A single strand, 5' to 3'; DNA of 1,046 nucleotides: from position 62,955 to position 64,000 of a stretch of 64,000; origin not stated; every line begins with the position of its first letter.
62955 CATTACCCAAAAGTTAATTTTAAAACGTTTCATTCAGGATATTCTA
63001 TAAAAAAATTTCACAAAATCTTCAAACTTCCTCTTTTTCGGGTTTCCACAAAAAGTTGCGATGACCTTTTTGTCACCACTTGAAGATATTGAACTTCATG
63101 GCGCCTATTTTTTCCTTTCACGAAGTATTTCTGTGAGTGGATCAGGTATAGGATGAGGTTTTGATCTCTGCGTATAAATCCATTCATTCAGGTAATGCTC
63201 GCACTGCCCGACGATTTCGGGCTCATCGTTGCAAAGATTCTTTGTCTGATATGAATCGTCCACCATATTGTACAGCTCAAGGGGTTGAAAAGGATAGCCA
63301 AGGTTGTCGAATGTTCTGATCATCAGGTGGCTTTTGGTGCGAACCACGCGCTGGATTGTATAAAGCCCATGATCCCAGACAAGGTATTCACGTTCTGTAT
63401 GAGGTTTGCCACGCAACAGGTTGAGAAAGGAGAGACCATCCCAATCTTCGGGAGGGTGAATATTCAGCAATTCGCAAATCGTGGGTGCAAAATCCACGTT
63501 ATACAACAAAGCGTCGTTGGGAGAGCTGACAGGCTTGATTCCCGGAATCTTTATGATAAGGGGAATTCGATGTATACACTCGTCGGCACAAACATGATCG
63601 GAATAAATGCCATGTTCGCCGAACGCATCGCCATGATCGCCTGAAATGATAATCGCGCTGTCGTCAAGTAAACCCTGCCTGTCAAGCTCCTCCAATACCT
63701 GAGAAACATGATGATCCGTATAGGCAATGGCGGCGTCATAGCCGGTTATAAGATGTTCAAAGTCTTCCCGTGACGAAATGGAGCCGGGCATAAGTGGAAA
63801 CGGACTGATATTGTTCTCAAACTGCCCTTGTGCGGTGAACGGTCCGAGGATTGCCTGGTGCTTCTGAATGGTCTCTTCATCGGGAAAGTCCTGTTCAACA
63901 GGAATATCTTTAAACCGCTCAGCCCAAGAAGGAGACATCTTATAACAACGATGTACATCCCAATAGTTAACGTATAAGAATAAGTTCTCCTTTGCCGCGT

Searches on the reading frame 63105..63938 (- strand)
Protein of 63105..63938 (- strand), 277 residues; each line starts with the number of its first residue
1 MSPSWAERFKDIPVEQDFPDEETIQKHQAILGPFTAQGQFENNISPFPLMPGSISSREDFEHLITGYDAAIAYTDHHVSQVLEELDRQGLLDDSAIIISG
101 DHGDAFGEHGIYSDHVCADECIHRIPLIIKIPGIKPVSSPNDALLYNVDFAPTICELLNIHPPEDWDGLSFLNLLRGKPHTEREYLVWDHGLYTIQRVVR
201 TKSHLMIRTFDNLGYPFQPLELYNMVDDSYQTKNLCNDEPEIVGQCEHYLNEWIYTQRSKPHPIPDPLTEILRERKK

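Call 38: search_protein_families(library=pfam, proteins=[window:63105-63938:-], max_evalue=0.0001)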
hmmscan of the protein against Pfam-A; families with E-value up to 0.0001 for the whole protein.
window:63105-63938:- (277 aa): 2 families
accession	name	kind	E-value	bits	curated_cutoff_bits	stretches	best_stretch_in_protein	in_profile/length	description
PF00884.28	Sulfatase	-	6.4e-18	65.5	25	1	44-160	200-301/301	Sulfatase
PF16347.10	SGSH_C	-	5.4e-14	53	29.3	1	107-239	1-135/154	N-sulphoglucosamine sulphohydrolase, C-terminal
